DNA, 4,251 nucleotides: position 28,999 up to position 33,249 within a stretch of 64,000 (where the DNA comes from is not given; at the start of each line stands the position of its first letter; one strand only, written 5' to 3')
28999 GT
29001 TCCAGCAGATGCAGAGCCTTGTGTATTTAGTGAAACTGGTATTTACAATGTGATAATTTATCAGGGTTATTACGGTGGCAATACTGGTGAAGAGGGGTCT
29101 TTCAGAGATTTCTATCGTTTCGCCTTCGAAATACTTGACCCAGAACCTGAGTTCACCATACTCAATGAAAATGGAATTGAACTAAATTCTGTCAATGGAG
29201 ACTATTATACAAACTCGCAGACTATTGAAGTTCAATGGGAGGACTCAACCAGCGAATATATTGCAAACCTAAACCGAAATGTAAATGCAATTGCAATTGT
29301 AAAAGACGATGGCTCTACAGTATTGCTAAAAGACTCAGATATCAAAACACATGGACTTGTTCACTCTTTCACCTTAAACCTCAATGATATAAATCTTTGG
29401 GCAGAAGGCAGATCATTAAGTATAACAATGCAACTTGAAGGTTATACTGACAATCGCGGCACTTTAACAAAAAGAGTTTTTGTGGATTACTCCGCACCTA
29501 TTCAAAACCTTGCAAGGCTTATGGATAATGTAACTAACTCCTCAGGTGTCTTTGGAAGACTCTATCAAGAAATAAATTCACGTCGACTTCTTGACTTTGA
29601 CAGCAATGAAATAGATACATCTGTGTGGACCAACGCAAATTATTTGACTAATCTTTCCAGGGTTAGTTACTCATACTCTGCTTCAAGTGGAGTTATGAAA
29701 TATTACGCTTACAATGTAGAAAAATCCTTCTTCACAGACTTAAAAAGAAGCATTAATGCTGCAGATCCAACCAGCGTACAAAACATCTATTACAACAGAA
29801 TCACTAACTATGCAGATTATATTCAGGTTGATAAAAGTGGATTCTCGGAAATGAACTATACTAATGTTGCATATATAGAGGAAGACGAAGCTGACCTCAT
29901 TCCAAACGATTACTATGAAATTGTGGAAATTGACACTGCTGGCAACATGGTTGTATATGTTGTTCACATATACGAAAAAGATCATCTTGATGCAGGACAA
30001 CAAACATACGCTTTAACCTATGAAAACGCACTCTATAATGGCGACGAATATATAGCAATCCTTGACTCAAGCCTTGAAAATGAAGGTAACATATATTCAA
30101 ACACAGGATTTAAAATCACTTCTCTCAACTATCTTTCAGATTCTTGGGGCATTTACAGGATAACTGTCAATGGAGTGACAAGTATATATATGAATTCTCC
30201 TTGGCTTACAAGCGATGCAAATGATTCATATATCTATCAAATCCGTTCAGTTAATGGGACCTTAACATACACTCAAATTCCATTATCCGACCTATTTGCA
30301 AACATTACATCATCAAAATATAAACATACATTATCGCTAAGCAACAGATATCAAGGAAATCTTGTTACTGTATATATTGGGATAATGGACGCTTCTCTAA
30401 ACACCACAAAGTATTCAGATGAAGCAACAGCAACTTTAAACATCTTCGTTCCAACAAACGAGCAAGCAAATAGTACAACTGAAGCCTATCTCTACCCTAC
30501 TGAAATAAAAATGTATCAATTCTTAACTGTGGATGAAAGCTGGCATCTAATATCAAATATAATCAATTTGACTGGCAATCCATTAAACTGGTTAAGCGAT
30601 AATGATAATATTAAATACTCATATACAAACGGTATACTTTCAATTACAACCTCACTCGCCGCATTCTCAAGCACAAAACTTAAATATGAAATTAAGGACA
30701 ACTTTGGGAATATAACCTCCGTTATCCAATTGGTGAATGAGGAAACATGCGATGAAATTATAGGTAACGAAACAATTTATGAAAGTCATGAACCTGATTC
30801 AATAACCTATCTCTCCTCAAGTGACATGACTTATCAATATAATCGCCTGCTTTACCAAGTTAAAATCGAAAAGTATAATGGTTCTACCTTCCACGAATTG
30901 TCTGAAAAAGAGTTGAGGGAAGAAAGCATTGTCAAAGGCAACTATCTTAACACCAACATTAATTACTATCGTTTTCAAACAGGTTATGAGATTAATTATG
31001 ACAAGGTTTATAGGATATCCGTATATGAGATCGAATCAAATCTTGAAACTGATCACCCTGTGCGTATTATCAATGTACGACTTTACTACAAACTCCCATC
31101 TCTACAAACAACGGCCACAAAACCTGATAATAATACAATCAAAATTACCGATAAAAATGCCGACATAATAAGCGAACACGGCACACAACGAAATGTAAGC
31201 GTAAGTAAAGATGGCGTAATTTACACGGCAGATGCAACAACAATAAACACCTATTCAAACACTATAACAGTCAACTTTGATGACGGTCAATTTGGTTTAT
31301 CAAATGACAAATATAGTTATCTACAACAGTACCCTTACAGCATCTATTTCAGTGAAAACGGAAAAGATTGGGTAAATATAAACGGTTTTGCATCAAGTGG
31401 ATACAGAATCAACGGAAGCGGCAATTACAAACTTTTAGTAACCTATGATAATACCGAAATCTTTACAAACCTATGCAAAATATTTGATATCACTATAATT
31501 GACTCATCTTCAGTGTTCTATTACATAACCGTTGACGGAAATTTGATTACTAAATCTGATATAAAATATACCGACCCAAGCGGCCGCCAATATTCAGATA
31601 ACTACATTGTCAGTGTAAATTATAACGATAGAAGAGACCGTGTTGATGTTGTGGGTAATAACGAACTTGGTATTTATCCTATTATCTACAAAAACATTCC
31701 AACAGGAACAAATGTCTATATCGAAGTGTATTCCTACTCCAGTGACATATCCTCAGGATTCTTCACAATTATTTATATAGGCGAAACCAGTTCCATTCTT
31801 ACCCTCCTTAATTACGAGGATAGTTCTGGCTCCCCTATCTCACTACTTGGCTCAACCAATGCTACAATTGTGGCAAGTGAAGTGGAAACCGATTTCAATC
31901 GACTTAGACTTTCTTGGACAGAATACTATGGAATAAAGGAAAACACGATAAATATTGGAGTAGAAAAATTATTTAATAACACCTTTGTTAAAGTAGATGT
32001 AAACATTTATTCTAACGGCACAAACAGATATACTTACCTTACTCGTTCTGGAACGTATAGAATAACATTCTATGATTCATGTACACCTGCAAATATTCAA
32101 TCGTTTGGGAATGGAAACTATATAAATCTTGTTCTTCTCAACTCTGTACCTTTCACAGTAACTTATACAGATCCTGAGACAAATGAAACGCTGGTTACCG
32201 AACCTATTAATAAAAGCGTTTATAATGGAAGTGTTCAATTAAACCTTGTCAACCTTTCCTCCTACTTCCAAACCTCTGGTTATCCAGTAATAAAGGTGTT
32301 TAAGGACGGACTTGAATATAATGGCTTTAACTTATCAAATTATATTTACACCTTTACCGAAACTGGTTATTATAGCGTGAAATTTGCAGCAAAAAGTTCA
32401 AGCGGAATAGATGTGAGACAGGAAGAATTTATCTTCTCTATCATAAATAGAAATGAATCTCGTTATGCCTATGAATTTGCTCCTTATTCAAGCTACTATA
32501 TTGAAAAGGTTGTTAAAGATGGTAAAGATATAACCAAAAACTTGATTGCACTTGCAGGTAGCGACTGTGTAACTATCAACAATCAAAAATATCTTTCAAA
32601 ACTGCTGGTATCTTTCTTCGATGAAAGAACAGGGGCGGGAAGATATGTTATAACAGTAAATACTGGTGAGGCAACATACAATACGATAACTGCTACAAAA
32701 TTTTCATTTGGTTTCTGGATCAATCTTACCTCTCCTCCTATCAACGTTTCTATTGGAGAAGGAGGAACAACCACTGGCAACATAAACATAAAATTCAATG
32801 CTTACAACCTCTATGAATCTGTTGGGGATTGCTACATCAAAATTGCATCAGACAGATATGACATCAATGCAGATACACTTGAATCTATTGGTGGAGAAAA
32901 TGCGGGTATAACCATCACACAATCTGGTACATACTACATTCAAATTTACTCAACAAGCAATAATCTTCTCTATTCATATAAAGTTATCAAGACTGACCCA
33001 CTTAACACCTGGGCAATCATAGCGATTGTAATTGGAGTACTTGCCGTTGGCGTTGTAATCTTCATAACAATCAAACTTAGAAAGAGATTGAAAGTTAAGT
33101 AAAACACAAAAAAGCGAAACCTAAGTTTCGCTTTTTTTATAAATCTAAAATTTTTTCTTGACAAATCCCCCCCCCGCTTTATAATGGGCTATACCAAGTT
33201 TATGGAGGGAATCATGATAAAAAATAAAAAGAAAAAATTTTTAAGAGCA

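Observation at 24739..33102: Single 8.36-kb ORF: 2787-aa signal-peptide / C-terminal-anchor surface protein with no assignable domains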

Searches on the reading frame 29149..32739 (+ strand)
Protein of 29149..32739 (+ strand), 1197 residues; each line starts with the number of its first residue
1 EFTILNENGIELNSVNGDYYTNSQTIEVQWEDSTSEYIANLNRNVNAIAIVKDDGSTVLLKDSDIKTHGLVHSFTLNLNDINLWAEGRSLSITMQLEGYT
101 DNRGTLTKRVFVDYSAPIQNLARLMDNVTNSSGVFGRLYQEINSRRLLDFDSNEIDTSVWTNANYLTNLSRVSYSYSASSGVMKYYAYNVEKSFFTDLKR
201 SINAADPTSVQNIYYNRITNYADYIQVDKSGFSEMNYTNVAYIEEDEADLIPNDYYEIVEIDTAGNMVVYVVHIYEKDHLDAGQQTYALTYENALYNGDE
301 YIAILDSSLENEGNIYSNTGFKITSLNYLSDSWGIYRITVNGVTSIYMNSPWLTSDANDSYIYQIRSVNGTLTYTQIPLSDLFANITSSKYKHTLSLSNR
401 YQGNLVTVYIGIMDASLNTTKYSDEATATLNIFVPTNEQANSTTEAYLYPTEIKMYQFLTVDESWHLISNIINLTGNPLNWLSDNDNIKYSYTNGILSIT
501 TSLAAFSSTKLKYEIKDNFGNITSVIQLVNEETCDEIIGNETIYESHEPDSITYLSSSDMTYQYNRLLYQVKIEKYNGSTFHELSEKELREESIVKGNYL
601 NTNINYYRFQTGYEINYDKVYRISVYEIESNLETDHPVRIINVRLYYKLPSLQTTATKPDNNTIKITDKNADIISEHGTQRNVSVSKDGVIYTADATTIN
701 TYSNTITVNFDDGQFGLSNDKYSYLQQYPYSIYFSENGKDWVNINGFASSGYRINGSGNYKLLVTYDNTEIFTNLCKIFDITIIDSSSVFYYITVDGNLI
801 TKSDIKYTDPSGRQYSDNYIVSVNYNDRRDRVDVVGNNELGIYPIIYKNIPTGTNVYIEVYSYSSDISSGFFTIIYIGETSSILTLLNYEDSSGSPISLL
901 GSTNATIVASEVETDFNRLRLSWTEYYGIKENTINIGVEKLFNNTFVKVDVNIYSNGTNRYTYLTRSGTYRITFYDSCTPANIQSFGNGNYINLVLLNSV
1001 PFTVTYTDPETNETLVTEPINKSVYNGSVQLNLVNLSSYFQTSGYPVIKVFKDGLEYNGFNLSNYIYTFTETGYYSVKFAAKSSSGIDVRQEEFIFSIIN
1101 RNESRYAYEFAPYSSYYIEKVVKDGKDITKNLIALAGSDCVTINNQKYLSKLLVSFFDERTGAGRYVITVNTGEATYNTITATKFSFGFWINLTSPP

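Call 72: search_protein_representatives(alignment_id=A5)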
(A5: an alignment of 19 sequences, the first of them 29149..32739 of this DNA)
Query: 19 sequences, 1188 profile positions. Proteins with E-value up to 0.001 (for the whole library): 219; up to 1e-10: 194; up to 1e-30: 146. The best 150 are listed.
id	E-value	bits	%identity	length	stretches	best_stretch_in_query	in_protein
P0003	0.0e+00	1563.2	-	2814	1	1-1188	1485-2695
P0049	0.0e+00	1432.7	-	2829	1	1-1183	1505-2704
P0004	0.0e+00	1412.5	-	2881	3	1-1188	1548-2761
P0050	0.0e+00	1400.7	-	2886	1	1-1188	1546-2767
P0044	0.0e+00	1363.4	-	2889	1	1-1188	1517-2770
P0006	0.0e+00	1328.6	-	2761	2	1-1188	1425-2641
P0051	0.0e+00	1253.2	-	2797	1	19-1188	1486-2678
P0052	0.0e+00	1252.5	-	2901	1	1-1188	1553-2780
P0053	0.0e+00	1202.5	-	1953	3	1-1188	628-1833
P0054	0.0e+00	1182.8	-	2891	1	1-1188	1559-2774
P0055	0.0e+00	1164.8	-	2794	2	1-1188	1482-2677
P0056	0.0e+00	1145.2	-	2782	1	1-1188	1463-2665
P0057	0.0e+00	1129.4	-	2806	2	1-1188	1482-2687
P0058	0.0e+00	1127.2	-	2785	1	1-1188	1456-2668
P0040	0.0e+00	1115.0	-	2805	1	1-1188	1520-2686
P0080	1.1e-179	616.1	-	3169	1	13-1188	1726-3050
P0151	5.1e-60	219.8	-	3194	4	739-1120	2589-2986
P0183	6.5e-32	126.7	-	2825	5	740-1186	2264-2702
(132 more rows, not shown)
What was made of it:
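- Closest known: Giant tandem Ig-like surface fibrils and adhesins of bacteria. Different: The length is fixed across the family (call 72).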

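Call 73: search_protein_families(library=pfam, proteins=[P0151, P0183, P0080], max_evalue=0.01)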
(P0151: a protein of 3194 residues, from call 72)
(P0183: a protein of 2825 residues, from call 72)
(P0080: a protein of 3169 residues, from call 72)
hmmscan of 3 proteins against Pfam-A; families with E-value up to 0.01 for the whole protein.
P0151 (3194 aa): 0 families

P0183 (2825 aa): 0 families

P0080 (3169 aa): 0 families

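Call 78: predict_structure(alignment_id=A5)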
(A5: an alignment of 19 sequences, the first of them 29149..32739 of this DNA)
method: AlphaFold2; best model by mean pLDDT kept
length: 1197 residues; sequences in the alignment: 19
mean_pLDDT: 85.5   pTM: 0.46
mean pLDDT of the five models: 85.5, 85.4, 82.6, 78.7, 78.3
residues with pLDDT >= 90: 421; 70-90: 713; 50-70: 58; < 50: 5
segments of 3 or more residues with pLDDT < 50: 355-358
pLDDT, mean of each block of 10 residues (from residue 1): 89 89 93 87 89 90 90 92 90 88 85 91 93 87 92 87 79 90 89 90 83 90 83 89 72 91 93 86 74 67 84 76 88 90 89 58 84 87 81 91 91 86 85 89 89 87 83 85 88 90 75 90 84 80 86 92 87 89 89 87 87 83 85 73 91 69 84 81 78 84 86 67 86 86 87 87 89 86 80 81 82 87 85 82 88 82 85 89 90 84 87 81 83 87 82 85 91 88 83 91 87 85 91 89 89 93 92 94 90 91 82 83 89 83 83 83 89 78 84 69
secondary structure, 60 per line:
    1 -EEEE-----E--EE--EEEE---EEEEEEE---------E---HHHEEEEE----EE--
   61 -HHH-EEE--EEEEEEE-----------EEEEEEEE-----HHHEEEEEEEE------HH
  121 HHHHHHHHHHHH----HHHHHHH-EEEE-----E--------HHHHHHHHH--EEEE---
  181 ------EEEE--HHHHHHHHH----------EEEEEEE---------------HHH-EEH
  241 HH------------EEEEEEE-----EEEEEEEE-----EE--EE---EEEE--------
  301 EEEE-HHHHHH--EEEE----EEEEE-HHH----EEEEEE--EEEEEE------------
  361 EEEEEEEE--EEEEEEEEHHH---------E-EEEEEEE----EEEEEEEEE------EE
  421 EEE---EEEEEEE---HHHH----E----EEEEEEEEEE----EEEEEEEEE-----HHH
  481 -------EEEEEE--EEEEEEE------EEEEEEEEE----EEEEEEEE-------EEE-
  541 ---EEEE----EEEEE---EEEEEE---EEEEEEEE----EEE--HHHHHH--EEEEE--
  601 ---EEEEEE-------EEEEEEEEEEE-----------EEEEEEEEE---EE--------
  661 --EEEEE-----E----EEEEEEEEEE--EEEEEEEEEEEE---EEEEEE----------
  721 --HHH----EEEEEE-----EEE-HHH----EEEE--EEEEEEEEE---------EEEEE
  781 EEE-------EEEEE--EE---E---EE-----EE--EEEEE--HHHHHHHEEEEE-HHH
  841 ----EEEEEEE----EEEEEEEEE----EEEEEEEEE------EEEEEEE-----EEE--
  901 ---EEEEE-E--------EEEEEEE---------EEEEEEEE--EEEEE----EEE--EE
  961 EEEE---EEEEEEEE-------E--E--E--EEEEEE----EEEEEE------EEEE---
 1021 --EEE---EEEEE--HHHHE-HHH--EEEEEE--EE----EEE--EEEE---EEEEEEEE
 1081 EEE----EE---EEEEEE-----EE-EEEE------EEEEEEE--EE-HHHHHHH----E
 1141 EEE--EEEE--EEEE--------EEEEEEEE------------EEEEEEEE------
elements in order (helices of 4 or more, strands of 3 or more residues): E2-5 E18-21 E25-31 E48-52 E66-68 E71-77 E89-96 E105-112 H119-132 H137-143 E145-148 H163-171 E174-177 E187-190 H193-201 E212-218 E255-261 E267-274 E289-292 E301-304 H306-311 E314-317 E322-326 E335-340 E343-348 E361-368 E371-378 E393-399 E404-412 E419-423 E427-433 H437-440 E450-459 E464-472 E488-493 E496-502 E509-517 E522-529 E537-539 E544-547 E552-556 E560-565 E569-576 E581-583 H586-591 E594-598 E604-609 E617-627 E639-647 E663-667 E678-687 E690-701 E705-710 E730-735 E741-743 E752-755 E758-766 E776-783 E791-795 E818-822 H825-831 E832-836 E845-851 E856-864 E869-877 E884-890 E896-898 E904-908 E919-925 E935-942 E945-949 E954-956 E959-964 E968-975 E992-997 E1002-1007 E1014-1017 E1023-1025 E1029-1033 H1036-1039 E1047-1052 E1061-1063 E1066-1069 E1073-1083 E1093-1098 E1107-1110 E1117-1123 H1129-1135 E1140-1143 E1146-1149 E1152-1155 E1164-1171 E1184-1191
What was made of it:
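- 29149..32739 (+): Modelled segment 2, residues 1471-2667: 83 beta-strands and 9 helices, read as tandem beta-sandwich modules. AF2 mean pLDDT 85.5, pTM 0.46 (call 78).
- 29503..29751 (+): Helix-rich insert, about residues 1589-1671. It is the only clearly non-sandwich stretch. DSSP helices H119-132, H137-143, H163-171 and H193-201 of model 2 (call 78).
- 29908..29964 (+): Motif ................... (residues 1724-1742), the second D-x-AGN strand pair. The motif lies on strands E255-261 and E267-274 of model 2 (call 78).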

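Call 80: fold_search(model_id=the predicted structure, library=pdb)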
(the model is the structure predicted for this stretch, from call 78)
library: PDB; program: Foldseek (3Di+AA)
matches with E <= 10: 1765; with E <= 0.001: 245
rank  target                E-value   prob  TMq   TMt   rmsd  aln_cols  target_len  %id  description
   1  3b43                  2.5e-14  1.00  0.07  0.13  48.6       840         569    8  I-band fragment I65-I70 from titin (released 2008-01-22)
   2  9ijj_4G               3.0e-14  1.00  0.08  0.04  50.4      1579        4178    7  In situ structure of the central apparatus in mouse sperm axoneme. (released 2025-06-04)
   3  9ba4_A                3.3e-14  1.00  0.10  0.11  44.3      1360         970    8  Full-length cross-linked Contactin 2 (CNTN2) (released 2024-07-17)
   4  9ijj_O                8.0e-13  1.00  0.08  0.08  89.0      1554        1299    8  In situ structure of the central apparatus in mouse sperm axoneme. (released 2025-06-04)
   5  8g4l_am               1.3e-12  1.00  0.09  0.09  87.4      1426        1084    9  Cryo-EM structure of the human cardiac myosin filament (released 2023-11-01)
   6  9ijj_4I               2.8e-12  1.00  0.08  0.04  91.9      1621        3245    6  In situ structure of the central apparatus in mouse sperm axoneme. (released 2025-06-04)
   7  8k53_A                3.8e-12  1.00  0.10  0.13  45.1      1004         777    9  Structure of the Dimeric Human CNTN2 Ig 1-6-FNIII 1-2 Domain in an Asymmetric State (released 2023-12-06)
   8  7q60                  5.0e-11  1.00  0.12  0.12  40.9      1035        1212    8  Structure of TEV cleaved A2ML1 (A2ML1-TE) (released 2022-04-20)
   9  7ol2_A                1.6e-10  1.00  0.08  0.13  38.8       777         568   10  Crystal structure of mouse contactin 1 immunoglobulin domains (released 2022-12-14)
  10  9pvp                  1.6e-10  0.98  0.09  0.07  43.0      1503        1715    8  Cryo-EM structure of receptor tyrosine kinase ROS1 extracellular domain (released 2026-02-25)
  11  8k3j_A                1.7e-10  1.00  0.07  0.12  31.1       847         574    9  Structure of human CNTN2 immunoglobulin domains 1-6 homo-dimer (released 2024-07-17)
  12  9oz1_A                3.1e-10  1.00  0.09  0.12  44.8      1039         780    8  Cryo-EM structure of chicken ROS1 in apo-state. Cryo-EM refinement is focused on the "leg" region of chicken ROS1. (released 2026-02-25)
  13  8k53_B                3.4e-10  1.00  0.08  0.15  30.1       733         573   10  Structure of the Dimeric Human CNTN2 Ig 1-6-FNIII 1-2 Domain in an Asymmetric State (released 2023-12-06)
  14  8dh8_A                4.8e-10  1.00  0.09  0.13  43.9       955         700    9  Leptin-bound leptin receptor complex-full ECD (released 2023-04-19)
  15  8a0y_A                6.9e-10  1.00  0.08  0.13  40.5       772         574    8  Crystal structure of mouse contactin 2 immunoglobulin domains (released 2023-11-01)
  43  6xi1_BBB              7.1e-08  0.99  0.07  0.15  45.8       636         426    9  Crystal structure of tetra-tandem repeat in extending RTX adhesin from Aeromonas hydrophila (released 2020-10-14)
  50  6xi1_AAA              2.0e-07  0.98  0.07  0.15  45.0       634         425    9  Crystal structure of tetra-tandem repeat in extending RTX adhesin from Aeromonas hydrophila (released 2020-10-14)
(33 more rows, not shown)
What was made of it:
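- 29149..32739 (+): They include titin I65-I70 (2.5e-14), contactin-2, alpha2-macroglobulins/CD109, the Sap and EA1 S-layer assembly domains, and RTX-adhesin repeats (call 80).
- Closest known: Giant tandem Ig-like surface fibrils and adhesins of bacteria. Same: Foldseek lists an RTX-adhesin tetra-repeat (6xi1, E 7e-8) among the hits (call 80).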

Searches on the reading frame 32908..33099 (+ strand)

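Call 82: search_protein_families(library=ncbifam, proteins=[window:32908-33099:+], max_evalue=10)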
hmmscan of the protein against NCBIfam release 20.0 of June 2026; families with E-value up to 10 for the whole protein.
seq(64 aa): 3 families
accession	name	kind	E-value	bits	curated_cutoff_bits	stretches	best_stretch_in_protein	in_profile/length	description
NF041738.1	GG_III-CTERM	domain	0.18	11.8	22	1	35-62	1-28/28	GGIII-like transmembrane region-containing protein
TIGR03927.1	T7SS_EssA_Firm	equivalog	0.24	11.3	32.45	1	33-59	122-148/151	type VII secretion protein EssA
NF058595.1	invert_tail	domain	0.37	11.1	37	1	4-25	86-107/113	lipo-invert putative C-terminal anchoring domain-containing protein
